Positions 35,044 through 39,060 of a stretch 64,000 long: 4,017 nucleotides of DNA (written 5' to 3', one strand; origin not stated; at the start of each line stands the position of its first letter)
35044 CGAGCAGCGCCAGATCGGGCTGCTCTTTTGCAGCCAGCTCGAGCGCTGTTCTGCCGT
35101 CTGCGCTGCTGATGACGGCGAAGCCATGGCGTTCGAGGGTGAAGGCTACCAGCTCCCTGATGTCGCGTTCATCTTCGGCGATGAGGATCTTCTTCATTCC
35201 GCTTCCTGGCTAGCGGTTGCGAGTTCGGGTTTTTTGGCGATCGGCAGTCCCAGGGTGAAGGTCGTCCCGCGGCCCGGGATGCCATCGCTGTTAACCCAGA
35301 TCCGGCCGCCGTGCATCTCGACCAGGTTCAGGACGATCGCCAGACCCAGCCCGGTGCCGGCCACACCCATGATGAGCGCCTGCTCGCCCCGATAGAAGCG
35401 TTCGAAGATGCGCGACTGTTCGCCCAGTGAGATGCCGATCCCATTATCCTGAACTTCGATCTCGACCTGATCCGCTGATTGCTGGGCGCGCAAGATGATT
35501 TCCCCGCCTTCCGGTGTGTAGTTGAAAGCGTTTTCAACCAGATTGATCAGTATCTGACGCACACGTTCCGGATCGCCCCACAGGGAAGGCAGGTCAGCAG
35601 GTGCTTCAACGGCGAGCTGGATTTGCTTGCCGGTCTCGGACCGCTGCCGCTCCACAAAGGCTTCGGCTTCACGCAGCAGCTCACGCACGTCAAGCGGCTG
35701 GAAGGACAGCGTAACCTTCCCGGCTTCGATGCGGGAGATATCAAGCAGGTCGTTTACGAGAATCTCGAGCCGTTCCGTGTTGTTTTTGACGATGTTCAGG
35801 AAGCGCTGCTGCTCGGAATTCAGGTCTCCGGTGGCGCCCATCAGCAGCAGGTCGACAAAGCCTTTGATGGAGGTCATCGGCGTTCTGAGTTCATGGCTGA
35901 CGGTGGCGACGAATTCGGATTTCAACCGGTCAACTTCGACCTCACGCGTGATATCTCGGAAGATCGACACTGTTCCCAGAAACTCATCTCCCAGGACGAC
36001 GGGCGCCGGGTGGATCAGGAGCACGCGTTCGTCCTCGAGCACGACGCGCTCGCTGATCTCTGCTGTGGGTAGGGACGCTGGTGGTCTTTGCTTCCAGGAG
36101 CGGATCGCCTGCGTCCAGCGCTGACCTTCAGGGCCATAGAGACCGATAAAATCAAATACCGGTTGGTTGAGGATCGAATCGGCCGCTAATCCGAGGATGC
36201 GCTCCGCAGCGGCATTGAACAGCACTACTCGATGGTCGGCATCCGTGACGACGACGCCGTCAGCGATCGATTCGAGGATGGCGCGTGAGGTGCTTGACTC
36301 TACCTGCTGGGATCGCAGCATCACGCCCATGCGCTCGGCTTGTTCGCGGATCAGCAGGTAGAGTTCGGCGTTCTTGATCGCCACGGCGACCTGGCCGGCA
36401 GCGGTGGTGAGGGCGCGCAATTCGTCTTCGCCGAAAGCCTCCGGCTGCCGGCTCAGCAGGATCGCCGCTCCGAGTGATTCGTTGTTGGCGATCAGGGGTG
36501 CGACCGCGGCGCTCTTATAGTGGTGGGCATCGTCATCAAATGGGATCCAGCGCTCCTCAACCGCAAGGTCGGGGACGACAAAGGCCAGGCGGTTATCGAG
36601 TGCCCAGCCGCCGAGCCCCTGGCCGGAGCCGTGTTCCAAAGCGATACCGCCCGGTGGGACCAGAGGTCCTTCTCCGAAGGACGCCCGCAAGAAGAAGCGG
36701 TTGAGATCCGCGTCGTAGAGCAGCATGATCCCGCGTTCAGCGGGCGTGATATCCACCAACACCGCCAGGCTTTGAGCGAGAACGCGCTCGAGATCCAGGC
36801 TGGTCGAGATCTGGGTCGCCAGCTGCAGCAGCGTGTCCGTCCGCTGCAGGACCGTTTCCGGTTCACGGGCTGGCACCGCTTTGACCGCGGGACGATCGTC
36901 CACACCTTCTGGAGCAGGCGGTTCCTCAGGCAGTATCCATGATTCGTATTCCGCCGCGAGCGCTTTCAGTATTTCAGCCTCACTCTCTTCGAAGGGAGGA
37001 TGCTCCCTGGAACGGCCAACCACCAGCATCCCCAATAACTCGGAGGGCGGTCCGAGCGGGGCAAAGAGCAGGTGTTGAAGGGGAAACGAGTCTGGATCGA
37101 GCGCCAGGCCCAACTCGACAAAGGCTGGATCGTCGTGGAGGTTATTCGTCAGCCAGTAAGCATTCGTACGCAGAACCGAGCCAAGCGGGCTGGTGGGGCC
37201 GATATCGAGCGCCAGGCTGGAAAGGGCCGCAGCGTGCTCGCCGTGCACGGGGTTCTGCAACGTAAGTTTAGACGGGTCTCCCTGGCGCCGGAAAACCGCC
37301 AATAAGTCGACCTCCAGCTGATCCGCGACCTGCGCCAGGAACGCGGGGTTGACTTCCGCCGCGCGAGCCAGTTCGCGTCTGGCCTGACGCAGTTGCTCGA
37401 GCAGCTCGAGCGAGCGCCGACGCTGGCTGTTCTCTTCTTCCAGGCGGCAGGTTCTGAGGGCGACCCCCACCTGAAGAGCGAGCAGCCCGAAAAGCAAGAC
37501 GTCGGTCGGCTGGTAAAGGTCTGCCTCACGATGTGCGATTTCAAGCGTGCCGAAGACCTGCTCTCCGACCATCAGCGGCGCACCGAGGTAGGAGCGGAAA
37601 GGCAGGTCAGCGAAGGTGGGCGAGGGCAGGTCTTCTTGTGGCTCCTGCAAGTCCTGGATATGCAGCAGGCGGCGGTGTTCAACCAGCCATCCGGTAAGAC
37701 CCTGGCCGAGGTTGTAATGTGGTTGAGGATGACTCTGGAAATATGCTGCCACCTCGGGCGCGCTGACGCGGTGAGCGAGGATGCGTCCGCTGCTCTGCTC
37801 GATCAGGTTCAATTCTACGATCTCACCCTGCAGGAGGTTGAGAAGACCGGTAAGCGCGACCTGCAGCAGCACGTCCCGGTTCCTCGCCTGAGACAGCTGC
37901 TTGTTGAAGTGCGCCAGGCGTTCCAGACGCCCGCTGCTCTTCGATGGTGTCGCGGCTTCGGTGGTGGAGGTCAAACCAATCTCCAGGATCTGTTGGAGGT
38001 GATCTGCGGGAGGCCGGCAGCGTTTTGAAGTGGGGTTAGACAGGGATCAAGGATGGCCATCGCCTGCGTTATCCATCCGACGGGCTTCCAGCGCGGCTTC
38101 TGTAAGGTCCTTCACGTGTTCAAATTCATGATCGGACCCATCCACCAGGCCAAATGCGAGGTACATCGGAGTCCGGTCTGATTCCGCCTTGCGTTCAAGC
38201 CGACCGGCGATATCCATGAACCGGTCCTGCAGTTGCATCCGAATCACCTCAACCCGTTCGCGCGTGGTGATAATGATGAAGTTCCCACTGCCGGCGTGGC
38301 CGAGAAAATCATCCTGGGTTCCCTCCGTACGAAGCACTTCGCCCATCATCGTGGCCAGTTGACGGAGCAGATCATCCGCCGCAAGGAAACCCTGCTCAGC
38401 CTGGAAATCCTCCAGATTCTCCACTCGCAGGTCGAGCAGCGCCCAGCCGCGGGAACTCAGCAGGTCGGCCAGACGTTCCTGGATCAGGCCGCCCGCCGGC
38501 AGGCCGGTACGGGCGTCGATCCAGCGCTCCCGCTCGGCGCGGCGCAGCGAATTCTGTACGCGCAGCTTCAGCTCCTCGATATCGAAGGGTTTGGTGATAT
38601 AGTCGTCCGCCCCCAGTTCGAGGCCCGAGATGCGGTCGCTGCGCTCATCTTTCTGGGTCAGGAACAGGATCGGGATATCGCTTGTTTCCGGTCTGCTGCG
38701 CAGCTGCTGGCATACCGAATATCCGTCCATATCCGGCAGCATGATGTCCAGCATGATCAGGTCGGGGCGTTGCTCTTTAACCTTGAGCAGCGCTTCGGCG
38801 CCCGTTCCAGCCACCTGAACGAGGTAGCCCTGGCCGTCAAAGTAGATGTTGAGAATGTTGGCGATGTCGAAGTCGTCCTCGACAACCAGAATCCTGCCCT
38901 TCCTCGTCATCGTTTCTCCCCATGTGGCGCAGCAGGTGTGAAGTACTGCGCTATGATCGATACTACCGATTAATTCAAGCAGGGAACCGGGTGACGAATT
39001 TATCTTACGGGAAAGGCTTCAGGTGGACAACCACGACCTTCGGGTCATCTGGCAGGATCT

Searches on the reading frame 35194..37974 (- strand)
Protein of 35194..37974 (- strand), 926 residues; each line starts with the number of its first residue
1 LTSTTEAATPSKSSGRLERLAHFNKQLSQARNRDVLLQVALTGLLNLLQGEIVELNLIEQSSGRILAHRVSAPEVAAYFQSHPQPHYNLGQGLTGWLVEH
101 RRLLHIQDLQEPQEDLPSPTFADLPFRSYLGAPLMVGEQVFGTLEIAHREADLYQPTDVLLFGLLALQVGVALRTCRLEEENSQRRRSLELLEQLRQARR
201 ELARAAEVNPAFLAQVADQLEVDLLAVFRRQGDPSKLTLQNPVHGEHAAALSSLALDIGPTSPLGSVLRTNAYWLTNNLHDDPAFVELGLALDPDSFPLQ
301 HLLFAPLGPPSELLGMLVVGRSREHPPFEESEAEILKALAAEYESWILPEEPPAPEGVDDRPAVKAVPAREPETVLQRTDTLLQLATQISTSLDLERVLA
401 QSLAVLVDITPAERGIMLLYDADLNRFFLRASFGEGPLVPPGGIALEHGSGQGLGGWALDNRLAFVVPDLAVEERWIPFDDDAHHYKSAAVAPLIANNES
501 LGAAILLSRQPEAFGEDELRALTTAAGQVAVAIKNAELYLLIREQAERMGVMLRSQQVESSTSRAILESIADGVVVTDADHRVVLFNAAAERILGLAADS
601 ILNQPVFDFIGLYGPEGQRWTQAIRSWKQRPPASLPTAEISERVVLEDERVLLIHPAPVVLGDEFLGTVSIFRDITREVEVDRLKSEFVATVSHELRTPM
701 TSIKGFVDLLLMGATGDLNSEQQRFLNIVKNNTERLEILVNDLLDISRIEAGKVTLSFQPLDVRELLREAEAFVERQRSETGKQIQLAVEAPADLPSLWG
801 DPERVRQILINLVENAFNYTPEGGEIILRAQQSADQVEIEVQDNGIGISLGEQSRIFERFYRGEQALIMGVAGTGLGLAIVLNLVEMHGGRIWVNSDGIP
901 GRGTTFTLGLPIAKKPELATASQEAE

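Call 7: search_protein_families(library=pfam, proteins=[window:35194-37974:-])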
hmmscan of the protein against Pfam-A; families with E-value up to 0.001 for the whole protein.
window:35194-37974:- (926 aa): 11 families
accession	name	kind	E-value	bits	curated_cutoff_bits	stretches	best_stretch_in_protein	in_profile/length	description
PF13185.12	GAF_2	-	1.2e-34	119.8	28.6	3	393-533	2-135/136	GAF domain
PF01590.32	GAF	-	1.7e-32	113.1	22.4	3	394-533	1-133/133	GAF domain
PF02518.31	HATPase_c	-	6.6e-29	101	26.4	1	800-912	1-109/111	Histidine kinase-, DNA gyrase B-, and HSP90-like ATPase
PF13492.12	GAF_3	-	6.8e-23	81.9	27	2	394-535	1-129/129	GAF domain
PF00512.31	HisKA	-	6.8e-22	77.7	26.9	1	685-752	2-66/66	His Kinase A (phospho-acceptor) domain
PF00989.32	PAS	-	1.7e-10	41.3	22.6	1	564-610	4-50/113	PAS fold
PF13426.13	PAS_9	-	2.1e-08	34.8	27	1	572-676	2-102/103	PAS domain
PF13188.13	PAS_8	-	3.9e-07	30.2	21.8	1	564-621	4-61/65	PAS domain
PF08448.16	PAS_4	-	2.5e-06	28.1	23.1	1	567-679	1-109/110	PAS fold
PF12860.13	PAS_7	-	7.4e-06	26.5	27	1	567-682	1-114/115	PAS fold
PF15714.11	SpoVT_C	-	0.0001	22.8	27.5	1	476-527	68-121/128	Stage V sporulation protein T C-terminal, transcription factor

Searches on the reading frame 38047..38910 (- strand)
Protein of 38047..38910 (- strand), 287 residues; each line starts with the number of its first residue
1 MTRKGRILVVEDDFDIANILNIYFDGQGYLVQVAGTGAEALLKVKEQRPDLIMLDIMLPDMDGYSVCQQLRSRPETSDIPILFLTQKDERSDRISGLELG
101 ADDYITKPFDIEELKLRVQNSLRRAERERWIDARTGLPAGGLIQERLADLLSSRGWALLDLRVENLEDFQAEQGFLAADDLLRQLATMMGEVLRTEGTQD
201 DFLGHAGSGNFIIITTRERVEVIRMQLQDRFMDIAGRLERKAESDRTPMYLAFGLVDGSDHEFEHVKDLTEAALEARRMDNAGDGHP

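Call 7: search_protein_families(library=pfam, proteins=[window:38047-38910:-])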
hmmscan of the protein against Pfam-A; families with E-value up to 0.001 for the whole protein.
window:38047-38910:- (287 aa): 2 families
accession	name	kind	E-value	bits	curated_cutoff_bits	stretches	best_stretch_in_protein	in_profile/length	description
PF00072.30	Response_reg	-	2.5e-30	105.3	30.2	1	7-118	1-110/111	Response regulator receiver domain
PF00990.26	GGDEF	-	0.00015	22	23.8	1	131-272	3-146/161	Diguanylate cyclase, GGDEF domain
